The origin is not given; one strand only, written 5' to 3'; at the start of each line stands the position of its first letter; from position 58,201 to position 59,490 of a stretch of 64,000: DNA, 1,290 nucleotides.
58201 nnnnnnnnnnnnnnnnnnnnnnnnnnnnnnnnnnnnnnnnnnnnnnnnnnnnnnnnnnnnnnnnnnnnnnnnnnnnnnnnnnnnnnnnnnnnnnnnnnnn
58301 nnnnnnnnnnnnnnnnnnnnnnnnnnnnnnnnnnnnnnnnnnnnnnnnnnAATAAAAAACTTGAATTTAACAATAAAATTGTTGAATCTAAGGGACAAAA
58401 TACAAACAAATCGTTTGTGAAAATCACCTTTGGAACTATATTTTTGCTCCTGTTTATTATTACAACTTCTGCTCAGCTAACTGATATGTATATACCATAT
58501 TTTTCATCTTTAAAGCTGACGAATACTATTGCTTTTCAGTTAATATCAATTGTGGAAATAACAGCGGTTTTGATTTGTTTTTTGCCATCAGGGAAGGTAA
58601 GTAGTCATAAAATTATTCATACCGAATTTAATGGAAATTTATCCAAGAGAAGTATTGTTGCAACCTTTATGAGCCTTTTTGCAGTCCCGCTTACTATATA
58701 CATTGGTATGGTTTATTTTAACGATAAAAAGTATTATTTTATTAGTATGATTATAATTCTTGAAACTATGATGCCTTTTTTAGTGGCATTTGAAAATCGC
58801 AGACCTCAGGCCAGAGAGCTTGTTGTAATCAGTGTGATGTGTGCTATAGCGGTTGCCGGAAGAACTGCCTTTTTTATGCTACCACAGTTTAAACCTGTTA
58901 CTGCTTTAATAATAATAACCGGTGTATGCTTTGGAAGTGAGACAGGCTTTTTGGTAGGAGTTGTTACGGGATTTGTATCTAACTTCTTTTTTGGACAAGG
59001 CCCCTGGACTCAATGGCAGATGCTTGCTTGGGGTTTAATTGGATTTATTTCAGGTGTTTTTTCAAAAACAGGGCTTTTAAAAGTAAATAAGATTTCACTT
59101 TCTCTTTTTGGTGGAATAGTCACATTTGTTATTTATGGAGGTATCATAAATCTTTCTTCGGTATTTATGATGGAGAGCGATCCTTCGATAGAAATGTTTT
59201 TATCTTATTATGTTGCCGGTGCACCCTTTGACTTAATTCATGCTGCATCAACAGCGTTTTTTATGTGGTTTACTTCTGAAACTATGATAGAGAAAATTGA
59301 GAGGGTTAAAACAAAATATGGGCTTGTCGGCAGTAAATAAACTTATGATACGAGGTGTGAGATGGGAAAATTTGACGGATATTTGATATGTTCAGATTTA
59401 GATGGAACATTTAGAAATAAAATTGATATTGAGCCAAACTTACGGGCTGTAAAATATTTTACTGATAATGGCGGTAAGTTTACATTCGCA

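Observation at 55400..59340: Cobalamin riboswitch controlling an ECF transporter whose duplicated ATPase is fused to an S-component-like domain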

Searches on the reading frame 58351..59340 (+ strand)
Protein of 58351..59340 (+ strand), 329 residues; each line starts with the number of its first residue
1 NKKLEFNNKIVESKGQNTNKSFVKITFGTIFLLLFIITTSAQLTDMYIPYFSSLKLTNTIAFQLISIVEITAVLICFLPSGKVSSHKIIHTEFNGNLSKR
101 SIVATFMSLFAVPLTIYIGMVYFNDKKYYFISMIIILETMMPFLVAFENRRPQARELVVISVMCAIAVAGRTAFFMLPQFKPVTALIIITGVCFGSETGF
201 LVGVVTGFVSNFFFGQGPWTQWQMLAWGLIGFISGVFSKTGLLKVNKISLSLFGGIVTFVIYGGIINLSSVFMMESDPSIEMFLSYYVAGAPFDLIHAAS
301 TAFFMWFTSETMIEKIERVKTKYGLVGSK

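Call 3: search_protein_families(library=pfam, proteins=[window:58351-59340:+], max_evalue=1)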
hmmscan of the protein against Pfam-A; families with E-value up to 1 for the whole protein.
window:58351-59340:+ (329 aa): 1 family
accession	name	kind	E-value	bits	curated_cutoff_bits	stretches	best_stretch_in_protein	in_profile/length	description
PF07155.17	ECF-ribofla_trS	-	3.1e-09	37.5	26.7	1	154-297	4-155/172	ECF-type riboflavin transporter, S component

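Call 4: search_protein_families(library=ncbifam, proteins=[window:58351-59340:+], max_evalue=1)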
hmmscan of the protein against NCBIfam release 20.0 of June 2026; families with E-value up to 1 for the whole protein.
window:58351-59340:+ (329 aa): 3 families
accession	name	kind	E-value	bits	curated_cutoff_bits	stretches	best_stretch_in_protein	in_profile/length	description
NF010182.0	PRK13661.1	equivalog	1.7e-08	34.5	99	1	154-269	7-123/183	ECF-type riboflavin transporter substrate-binding protein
TIGR04518.1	ECF_S_folT_fam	subfamily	0.00058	19.7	60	1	156-260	6-118/163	folate family ECF transporter S component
NF033634.1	SLATT_1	domain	0.1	12.5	41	1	123-174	19-74/132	SLATT domain-containing protein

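Call 7: find_homologous_proteins(query=window:58351-59337:+, max_evalue=0.001)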
Query window:58351-59337:+ (329 aa): 4504 proteins with E <= 0.001 among 7312 candidates; the best 120 are listed.
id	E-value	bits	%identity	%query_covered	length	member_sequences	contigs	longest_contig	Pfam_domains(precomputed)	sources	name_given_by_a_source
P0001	6.4e-110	385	56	97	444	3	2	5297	PF20221.4,PF07155.18,PF12822.13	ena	-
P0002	1.2e-109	385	57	99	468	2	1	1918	PF00005.34,PF07155.18,PF12822.13,PF13304.13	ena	-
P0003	5.4e-107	376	53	97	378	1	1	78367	PF20221.4,PF07155.18,PF12822.13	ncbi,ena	-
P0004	9.4e-107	375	53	97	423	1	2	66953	PF20221.4,PF07155.18,PF12822.13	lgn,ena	-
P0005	2.0e-105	371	52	97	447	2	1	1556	PF07155.18,PF12822.13,PF13304.13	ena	-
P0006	7.2e-105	369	55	97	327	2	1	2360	PF20221.4,PF07155.18,PF12822.13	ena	-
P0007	4.9e-103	363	53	99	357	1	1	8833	PF07155.18,PF12822.13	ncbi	-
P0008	5.2e-103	363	53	97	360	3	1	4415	PF20221.4,PF07155.18,PF12822.13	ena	-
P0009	1.4e-102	361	53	97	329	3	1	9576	PF20221.4,PF07155.18,PF12822.13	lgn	-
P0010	2.0e-102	361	51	99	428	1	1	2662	PF20221.4,PF07155.18,PF12822.13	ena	-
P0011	4.0e-102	360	54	92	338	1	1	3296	PF07155.18,PF12822.13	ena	-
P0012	5.1e-102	360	56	86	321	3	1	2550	PF20221.4,PF07155.18,PF12822.13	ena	-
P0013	5.4e-101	356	51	98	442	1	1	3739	PF07155.18,PF12822.13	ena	-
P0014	5.6e-101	356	56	91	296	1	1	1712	PF20221.4,PF07155.18,PF12822.13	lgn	-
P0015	1.0e-100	355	61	78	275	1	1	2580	PF20221.4,PF07155.18,PF12822.13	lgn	-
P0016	1.3e-100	355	60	78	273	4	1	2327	PF20221.4,PF07155.18,PF12822.13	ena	-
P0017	1.4e-100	355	54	95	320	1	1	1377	PF07155.18,PF12822.13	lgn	-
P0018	2.2e-99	351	53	99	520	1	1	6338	PF00005.34,PF07155.18,PF12822.13,PF13304.13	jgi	-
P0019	6.8e-98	346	52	94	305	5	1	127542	PF07155.18,PF12822.13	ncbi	-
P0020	8.5e-98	346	55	91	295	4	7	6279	PF20221.4,PF07155.18,PF12822.13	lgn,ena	-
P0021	1.1e-97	345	61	76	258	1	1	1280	PF07155.18,PF12822.13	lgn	-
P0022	2.3e-97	344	55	92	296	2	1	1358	PF07155.18,PF12822.13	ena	-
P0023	2.4e-97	344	69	66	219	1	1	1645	PF20221.4,PF07155.18,PF12822.13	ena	-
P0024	4.4e-97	343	57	82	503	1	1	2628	PF00005.34,PF07155.18,PF12822.13,PF13304.13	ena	-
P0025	6.1e-97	343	60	81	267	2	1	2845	PF20221.4,PF07155.18,PF12822.13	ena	-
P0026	6.8e-97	343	65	70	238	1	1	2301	PF20221.4,PF07155.18,PF12822.13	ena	-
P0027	7.4e-97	343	64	70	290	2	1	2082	PF20221.4,PF07155.18,PF12822.13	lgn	-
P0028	1.6e-96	341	52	92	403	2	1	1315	PF07155.18,PF12822.13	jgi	jgi:energy-coupling factor transport system ATP-binding protein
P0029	1.7e-96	341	51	95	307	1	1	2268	PF07155.18,PF12822.13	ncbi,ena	-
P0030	2.6e-96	341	59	81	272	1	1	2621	PF20221.4,PF07155.18,PF12822.13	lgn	-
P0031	3.6e-96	340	53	92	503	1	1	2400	PF00005.34,PF07155.18,PF13304.13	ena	-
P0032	1.7e-95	338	51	96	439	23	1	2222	PF07155.18,PF12822.13,PF13304.13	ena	-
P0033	5.2e-95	337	58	80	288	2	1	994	PF07155.18,PF12822.13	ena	-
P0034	2.8e-94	334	62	70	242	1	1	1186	PF20221.4,PF07155.18,PF12822.13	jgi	-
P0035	1.2e-93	332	51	99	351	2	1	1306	PF20221.4,PF07155.18,PF12822.13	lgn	-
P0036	1.3e-93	332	54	85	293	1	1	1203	PF07155.18,PF12822.13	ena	-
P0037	1.5e-93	332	62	71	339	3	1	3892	PF20221.4,PF07155.18,PF12822.13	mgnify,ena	mgnify:CR=1 FL=1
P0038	2.7e-93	331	57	81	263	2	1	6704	PF07155.18,PF12822.13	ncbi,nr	ncbi:MAG: ECF transporter S component [Clostridia bacterium]|nr:ECF transporter S component [Clostri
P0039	4.8e-93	330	53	93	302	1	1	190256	PF20221.4,PF08592.17,PF07155.18,PF12822.13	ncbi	-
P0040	6.9e-93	330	50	97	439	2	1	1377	PF07155.18,PF12822.13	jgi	jgi:uncharacterized membrane protein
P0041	8.6e-93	329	52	94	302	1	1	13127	PF07155.18,PF12822.13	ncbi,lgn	-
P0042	8.7e-93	329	64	68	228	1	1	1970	PF20221.4,PF07155.18,PF12822.13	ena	-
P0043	1.2e-92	329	66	68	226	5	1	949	PF20221.4,PF07155.18,PF12822.13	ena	-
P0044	1.7e-92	328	62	71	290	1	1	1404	PF20221.4,PF07155.18,PF12822.13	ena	-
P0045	2.3e-92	328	59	75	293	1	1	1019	PF07155.18,PF12822.13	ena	-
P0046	2.5e-92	328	61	71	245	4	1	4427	PF07155.18,PF12822.13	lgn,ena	-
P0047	2.9e-92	328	58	76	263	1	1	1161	PF07155.18,PF12822.13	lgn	-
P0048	5.1e-92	327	62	69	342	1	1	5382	PF20221.4,PF00005.34,PF07155.18,PF12822.13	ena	-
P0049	6.4e-92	326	61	74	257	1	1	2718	PF20221.4,PF07155.18,PF12822.13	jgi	-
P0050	9.3e-92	326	61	72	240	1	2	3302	PF07155.18,PF12822.13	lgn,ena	-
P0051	1.3e-91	325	64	69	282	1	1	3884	PF20221.4,PF07155.18,PF12822.13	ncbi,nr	ncbi:MAG: ECF transporter S component [Ruminococcaceae bacterium]|nr:ECF transporter S component [Os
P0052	1.4e-91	325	64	68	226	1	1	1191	PF07155.18,PF12822.13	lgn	-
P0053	1.8e-91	325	52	92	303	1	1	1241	PF20221.4,PF07155.18,PF12822.13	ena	-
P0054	2.5e-91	324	56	80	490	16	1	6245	PF20221.4,PF00005.34,PF07155.18,PF12822.13,PF13304.13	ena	-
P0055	2.5e-91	324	60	73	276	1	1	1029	PF20221.4,PF07155.18,PF12822.13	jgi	jgi:energy-coupling factor transport system ATP-binding protein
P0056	2.6e-91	324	60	74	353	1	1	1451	PF20221.4,PF07155.18,PF12822.13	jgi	-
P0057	2.9e-91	324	61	71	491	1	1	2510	PF00005.34,PF07155.18,PF12822.13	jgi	jgi:energy-coupling factor transport system ATP-binding protein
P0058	2.9e-91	324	49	94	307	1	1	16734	PF20221.4,PF07155.18,PF12822.13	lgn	-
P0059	4.0e-91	324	61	71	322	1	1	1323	PF20221.4,PF07155.18,PF12822.13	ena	-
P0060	5.2e-91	323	62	70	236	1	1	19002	PF20221.4,PF07155.18,PF12822.13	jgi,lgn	jgi:energy-coupling factor transport system ATP-binding protein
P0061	7.5e-91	323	51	88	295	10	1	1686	PF20221.4,PF07155.18,PF12822.13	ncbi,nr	ncbi:MAG: ECF transporter S component [Firmicutes bacterium]|nr:ECF transporter S component [Bacillo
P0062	2.1e-90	321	50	96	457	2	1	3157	PF00005.34,PF07155.18,PF12822.13,PF13304.13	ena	-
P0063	2.1e-90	321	59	74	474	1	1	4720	PF20221.4,PF07155.18,PF12822.13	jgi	jgi:energy-coupling factor transport system ATP-binding protein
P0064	3.2e-90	321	50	92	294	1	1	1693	PF07155.18,PF12822.13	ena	-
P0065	4.7e-90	320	64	67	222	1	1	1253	PF20221.4,PF07155.18,PF12822.13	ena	-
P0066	4.9e-90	320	57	74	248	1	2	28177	PF20221.4,PF07155.18,PF12822.13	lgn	-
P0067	5.1e-90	320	50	92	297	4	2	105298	PF07155.18,PF12822.13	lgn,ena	-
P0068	5.1e-90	320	56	80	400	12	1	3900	PF07155.18,PF12822.13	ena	-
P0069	5.2e-90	320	48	95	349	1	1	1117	PF07155.18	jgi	jgi:energy-coupling factor transport system ATP-binding protein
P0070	6.1e-90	320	59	73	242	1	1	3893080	PF20221.4,PF07155.18,PF12822.13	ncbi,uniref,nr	ncbi:ECF transporter S component [Ectobacillus sp. JY-23]|uniref:ECF transporter S component n=1 Tax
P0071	7.9e-90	319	51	92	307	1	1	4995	PF20221.4,PF07155.18,PF12822.13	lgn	-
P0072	9.1e-90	319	58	72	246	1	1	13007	PF20221.4,PF07155.18,PF12822.13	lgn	-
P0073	2.3e-89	318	64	70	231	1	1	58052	PF07155.18,PF12822.13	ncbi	-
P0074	2.3e-89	318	60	70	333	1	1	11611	PF07155.18,PF12822.13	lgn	-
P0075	2.6e-89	318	50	87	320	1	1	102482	PF07155.18,PF12822.13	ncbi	-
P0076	2.9e-89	318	58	70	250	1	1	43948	PF20221.4,PF07155.18,PF12822.13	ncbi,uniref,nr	ncbi:ECF transporter S component [Paenibacillus sp. DLE-14]|uniref:ECF transporter S component n=2 T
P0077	3.0e-89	318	49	93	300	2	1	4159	PF20221.4,PF07155.18,PF12822.13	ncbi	-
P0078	3.3e-89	317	61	70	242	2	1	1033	PF20221.4,PF07155.18,PF12822.13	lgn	-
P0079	3.9e-89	317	58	72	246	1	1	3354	PF20221.4,PF07155.18,PF12822.13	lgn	-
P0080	4.3e-89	317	61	70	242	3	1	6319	PF07155.18,PF12822.13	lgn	-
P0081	4.4e-89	317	50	92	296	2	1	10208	PF07155.18,PF12822.13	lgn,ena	-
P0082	4.4e-89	317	58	70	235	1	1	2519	PF20221.4,PF07155.18,PF12822.13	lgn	-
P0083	4.7e-89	317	60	70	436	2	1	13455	PF20221.4,PF07155.18,PF12822.13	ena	-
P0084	5.1e-89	317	63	63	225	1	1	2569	PF07155.18,PF12822.13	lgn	-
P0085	5.2e-89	317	65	67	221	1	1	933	PF20221.4,PF07155.18,PF12822.13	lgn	-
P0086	5.2e-89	317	56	75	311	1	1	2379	PF07155.18,PF12822.13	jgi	jgi:energy-coupling factor transport system ATP-binding protein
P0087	5.2e-89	317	58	70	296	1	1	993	PF20221.4,PF07155.18,PF12822.13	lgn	-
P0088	5.8e-89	317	58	71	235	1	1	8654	PF20221.4,PF07155.18,PF12822.13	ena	-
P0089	6.0e-89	317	58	70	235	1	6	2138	PF20221.4,PF07155.18,PF12822.13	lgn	-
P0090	7.3e-89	316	57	72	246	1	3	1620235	PF20221.4,PF07155.18,PF12822.13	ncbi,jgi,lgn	-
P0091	9.5e-89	316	60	71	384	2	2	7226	PF20221.4,PF07155.18,PF12822.13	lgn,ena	-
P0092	1.1e-88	316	56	74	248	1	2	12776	PF20221.4,PF07155.18,PF12822.13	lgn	-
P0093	1.1e-88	316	58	70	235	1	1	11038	PF20221.4,PF07155.18,PF12822.13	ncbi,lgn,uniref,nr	ncbi:ECF transporter S component [Clostridium bornimense]|uniref:ECF transporter S component n=1 Tax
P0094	1.1e-88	316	56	80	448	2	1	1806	PF00005.34,PF07155.18,PF12822.13,PF13304.13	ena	-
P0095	1.2e-88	316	58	71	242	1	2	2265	PF07155.18,PF12822.13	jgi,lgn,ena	-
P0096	1.3e-88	315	49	93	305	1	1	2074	PF20221.4,PF07155.18,PF12822.13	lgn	-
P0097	1.4e-88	315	58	70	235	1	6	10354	PF20221.4,PF07155.18,PF12822.13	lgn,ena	-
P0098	1.6e-88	315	57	76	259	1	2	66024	PF07155.18,PF12822.13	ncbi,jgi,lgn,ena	jgi:uncharacterized membrane protein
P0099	1.8e-88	315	49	93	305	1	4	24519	PF20221.4,PF07155.18,PF12822.13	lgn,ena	-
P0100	1.8e-88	315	61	72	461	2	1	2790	PF20221.4,PF00005.34,PF07155.18,PF12822.13,PF13304.13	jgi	-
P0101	1.9e-88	315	58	70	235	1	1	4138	PF20221.4,PF07155.18,PF12822.13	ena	-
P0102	2.0e-88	315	53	91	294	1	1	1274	PF07155.18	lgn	-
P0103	2.2e-88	315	58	71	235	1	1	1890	PF20221.4,PF07155.18,PF12822.13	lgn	-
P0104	2.4e-88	315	61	70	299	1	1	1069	PF07155.18,PF12822.13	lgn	-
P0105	2.9e-88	314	61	71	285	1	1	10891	PF20221.4,PF07155.18,PF12822.13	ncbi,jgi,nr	ncbi:MAG: ECF transporter S component [Oscillospiraceae bacterium]|jgi:energy-coupling factor transp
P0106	3.1e-88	314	57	73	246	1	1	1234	PF07155.18,PF12822.13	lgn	-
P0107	3.2e-88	314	61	69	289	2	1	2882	PF07155.18,PF12822.13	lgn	-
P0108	4.6e-88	314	59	72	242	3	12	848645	PF20221.4,PF07155.18,PF12822.13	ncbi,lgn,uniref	ncbi:ECF transporter S component [Hathewaya histolytica]|uniref:ECF transporter S component n=1 Tax=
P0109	4.7e-88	314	54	80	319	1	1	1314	PF07155.18,PF12822.13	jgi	jgi:energy-coupling factor transport system ATP-binding protein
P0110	4.9e-88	314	60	70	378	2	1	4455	PF07155.18,PF12822.13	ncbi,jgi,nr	ncbi:MAG: ECF transporter S component [Oscillospiraceae bacterium]|jgi:energy-coupling factor transp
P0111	5.0e-88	314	61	70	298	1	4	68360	PF07155.18,PF12822.13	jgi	-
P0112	6.3e-88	313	59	72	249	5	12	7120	PF07155.18,PF12822.13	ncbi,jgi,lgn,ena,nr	ncbi:MAG: ECF transporter S component [Thermoanaerobacteraceae bacterium]|nr:ECF transporter S compo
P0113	6.7e-88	313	60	70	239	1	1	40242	PF20221.4,PF07155.18,PF12822.13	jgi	jgi:energy-coupling factor transport system ATP-binding protein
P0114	7.6e-88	313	59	71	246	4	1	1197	PF20221.4,PF07155.18,PF12822.13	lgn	-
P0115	8.3e-88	313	57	71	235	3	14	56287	PF20221.4,PF07155.18,PF12822.13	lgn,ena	-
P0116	9.2e-88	313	50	92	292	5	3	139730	PF07155.18,PF12822.13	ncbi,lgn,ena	-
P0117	9.5e-88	313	58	70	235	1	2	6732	PF20221.4,PF07155.18,PF12822.13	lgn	-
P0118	1.3e-87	312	57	72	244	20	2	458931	PF07155.18,PF12822.13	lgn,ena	-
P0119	1.3e-87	312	58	71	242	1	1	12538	PF07155.18,PF12822.13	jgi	-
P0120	1.4e-87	312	58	70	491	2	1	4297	PF20221.4,PF00005.34,PF07155.18,PF12822.13,PF13304.13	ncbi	-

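Call 8: search_solved_structures(query=window:58351-59337:+, max_evalue=10, show_alignments=2)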
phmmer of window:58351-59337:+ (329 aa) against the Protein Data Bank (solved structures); distinct sequences matched with E-value up to 10: 2.
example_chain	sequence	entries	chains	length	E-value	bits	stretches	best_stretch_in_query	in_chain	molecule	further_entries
6fnp_A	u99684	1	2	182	2.8e-12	49.9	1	151-324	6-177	Membrane protein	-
4hzu_S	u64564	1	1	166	6.1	9.4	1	156-260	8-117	Predicted membrane protein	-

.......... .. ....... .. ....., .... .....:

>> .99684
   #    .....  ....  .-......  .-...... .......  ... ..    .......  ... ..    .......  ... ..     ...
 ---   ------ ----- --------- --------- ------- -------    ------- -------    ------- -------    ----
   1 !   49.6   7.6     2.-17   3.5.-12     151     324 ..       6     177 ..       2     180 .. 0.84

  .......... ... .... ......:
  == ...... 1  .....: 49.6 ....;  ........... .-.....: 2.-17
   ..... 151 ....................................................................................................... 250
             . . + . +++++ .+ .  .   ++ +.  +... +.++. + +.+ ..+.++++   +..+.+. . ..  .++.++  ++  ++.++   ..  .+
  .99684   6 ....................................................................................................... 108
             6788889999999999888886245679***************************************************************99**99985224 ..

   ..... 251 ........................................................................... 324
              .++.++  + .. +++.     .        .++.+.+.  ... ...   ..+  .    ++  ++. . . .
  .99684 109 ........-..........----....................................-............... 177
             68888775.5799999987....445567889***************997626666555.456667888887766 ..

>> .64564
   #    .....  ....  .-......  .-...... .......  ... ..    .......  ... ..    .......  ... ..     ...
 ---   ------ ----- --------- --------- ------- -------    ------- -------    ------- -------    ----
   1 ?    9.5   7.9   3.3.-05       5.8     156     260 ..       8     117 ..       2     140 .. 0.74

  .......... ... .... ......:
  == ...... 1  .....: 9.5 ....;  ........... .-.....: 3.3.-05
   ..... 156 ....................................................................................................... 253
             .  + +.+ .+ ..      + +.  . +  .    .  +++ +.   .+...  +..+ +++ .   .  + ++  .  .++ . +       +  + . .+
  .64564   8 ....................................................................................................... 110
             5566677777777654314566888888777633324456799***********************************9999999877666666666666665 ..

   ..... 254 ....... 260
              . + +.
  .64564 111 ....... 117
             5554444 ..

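Call 31: find_related_loci(query=A1, collection=genome_contigs, flank=4500)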
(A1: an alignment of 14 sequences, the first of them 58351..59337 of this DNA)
Query A1 (329 aa) in genome_contigs; peptide patterns used: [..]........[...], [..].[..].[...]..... (x = any residue, [..] = any of these).
600 stretches matched a pattern (row limit reached: there are more); 592 encode a relative of the query (tblastn E <= 1e-3); the best 80 are kept; 80 distinct loci.
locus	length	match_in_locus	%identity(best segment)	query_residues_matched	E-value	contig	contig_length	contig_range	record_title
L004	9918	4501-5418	58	21-326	6e-119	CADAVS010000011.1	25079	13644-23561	MAG: uncultured Ruminococcus sp. isolate RUG13671 genome assembly, contig: RUG13671_asm_11, whole genome shotgun sequenc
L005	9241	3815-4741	57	12-324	7e-119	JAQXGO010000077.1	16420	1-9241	MAG: Clostridia bacterium isolate SUG1177 k141_3274901, whole genome shotgun sequence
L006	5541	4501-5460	54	5-326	8e-117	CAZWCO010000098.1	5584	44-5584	MAG TPA_asm: uncultured Lachnospiraceae bacterium isolate SRP315200_co1_699 genome assembly, contig: NODE_36165_length_5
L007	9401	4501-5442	55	8-329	4e-115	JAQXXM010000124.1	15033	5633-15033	MAG: Clostridiales bacterium isolate SUG1612 k141_1051082, whole genome shotgun sequence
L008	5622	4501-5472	54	1-326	2e-114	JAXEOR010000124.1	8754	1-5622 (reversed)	MAG: Clostridia bacterium isolate SUG2628 k141_377175, whole genome shotgun sequence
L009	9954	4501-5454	56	9-326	7e-114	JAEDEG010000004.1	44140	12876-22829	MAG: Clostridia bacterium isolate MAG052 NODE_659_length_44140_cov_9.629307, whole genome shotgun sequence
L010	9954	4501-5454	53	1-326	1e-112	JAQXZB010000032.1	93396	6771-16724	MAG: Clostridiales bacterium isolate SUG1652 k141_3707847, whole genome shotgun sequence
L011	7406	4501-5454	55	4-326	4e-111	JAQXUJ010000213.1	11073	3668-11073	MAG: Clostridiales bacterium isolate SUG1531 k141_4161596, whole genome shotgun sequence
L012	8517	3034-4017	53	2-326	4e-110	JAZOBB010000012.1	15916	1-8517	MAG: Clostridia bacterium isolate T1900044759_TS20190225.MAGScoT_cleanbin_000031 SGB_2341_k141_1054271, whole genome sho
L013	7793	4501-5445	55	4-326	2e-108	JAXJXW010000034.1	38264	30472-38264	MAG: Clostridia bacterium isolate DOME_MAG_7345 7345_C0434_k141_93618, whole genome shotgun sequence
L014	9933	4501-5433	54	16-326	2e-108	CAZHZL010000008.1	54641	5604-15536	MAG TPA_asm: uncultured Oscillospiraceae bacterium isolate SRP315200_co1_221 genome assembly, contig: NODE_553_length_54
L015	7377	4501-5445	53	6-326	3e-108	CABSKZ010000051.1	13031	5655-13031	MAG TPA_asm: uncultured Clostridiales bacterium isolate MGYG-HGUT-02685 genome assembly, contig: GUT_GENOME158306_51, wh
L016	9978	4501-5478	51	1-326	2e-106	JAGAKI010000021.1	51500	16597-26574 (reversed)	MAG: Clostridia bacterium isolate RGIG8521 Water_deer_Cecum-2__c141702, whole genome shotgun sequence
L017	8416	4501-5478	50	6-326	8e-107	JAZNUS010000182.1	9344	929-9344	MAG: Clostridia bacterium isolate T1900044796_TS20190262.MAGScoT_cleanbin_000008 SGB_2680_k141_166874, whole genome shot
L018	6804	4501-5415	52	14-325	7e-106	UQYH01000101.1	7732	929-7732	uncultured Clostridiales bacterium isolate UMGS755 genome assembly, contig: NODE_6685_length_7732_cov_12.646767, whole g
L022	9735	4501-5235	62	82-326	4e-104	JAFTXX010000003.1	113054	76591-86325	MAG: Clostridia bacterium isolate RGIG4250 Roe_deer_Colon-5__c31, whole genome shotgun sequence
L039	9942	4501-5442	49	5-325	7e-100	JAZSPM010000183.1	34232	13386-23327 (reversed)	MAG: Candidatus Ornithomonoglobus sp. isolate T1900044546_TS20190012.MAGScoT_cleanbin_000008 SGB_141_k141_1111255, whole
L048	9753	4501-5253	59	82-328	3e-97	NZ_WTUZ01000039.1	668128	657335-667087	Paenibacillus silvestris strain 5J-6 C729, whole genome shotgun sequence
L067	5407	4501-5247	56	82-329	1e-94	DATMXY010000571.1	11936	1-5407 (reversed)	MAG TPA_asm: Anaerovoracaceae bacterium isolate SMAG_U13132 k141_124997, whole genome shotgun sequence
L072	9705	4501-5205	60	94-329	1e-93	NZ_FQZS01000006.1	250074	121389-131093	Lutispora thermophila DSM 19022, whole genome shotgun sequence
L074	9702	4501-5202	59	96-329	6e-94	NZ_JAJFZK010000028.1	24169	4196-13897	Bacillus sp. REN16 scaffold28, whole genome shotgun sequence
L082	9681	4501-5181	57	100-326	9e-93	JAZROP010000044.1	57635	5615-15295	MAG: Clostridia bacterium isolate T1900045392_YK20190082.MAGScoT_cleanbin_000005 SGB_6934_k141_2791879, whole genome sho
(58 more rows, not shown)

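Call 34: predict_structure(alignment_id=A2)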
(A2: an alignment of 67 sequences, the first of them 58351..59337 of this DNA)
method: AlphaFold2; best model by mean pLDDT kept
length: 329 residues; sequences in the alignment: 67
mean_pLDDT: 84.2   pTM: 0.78
mean pLDDT of the five models: 84.2, 83.3, 83.2, 82.0, 81.7
residues with pLDDT >= 90: 182; 70-90: 88; 50-70: 41; < 50: 18
segments of 3 or more residues with pLDDT < 50: 1-15
pLDDT, mean of each block of 10 residues (from residue 1): 43 54 90 92 71 59 85 81 59 69 86 93 89 92 72 79 93 86 96 93 95 92 97 93 90 97 96 93 93 93 95 92 71
secondary structure, 60 per line:
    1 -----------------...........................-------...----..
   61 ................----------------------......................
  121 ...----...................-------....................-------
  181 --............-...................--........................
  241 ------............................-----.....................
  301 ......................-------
elements in order: H18-44 H59-76 H99-123 H128-146 H154-173 H183-194 H196-214 H217-240 H247-274 H280-322
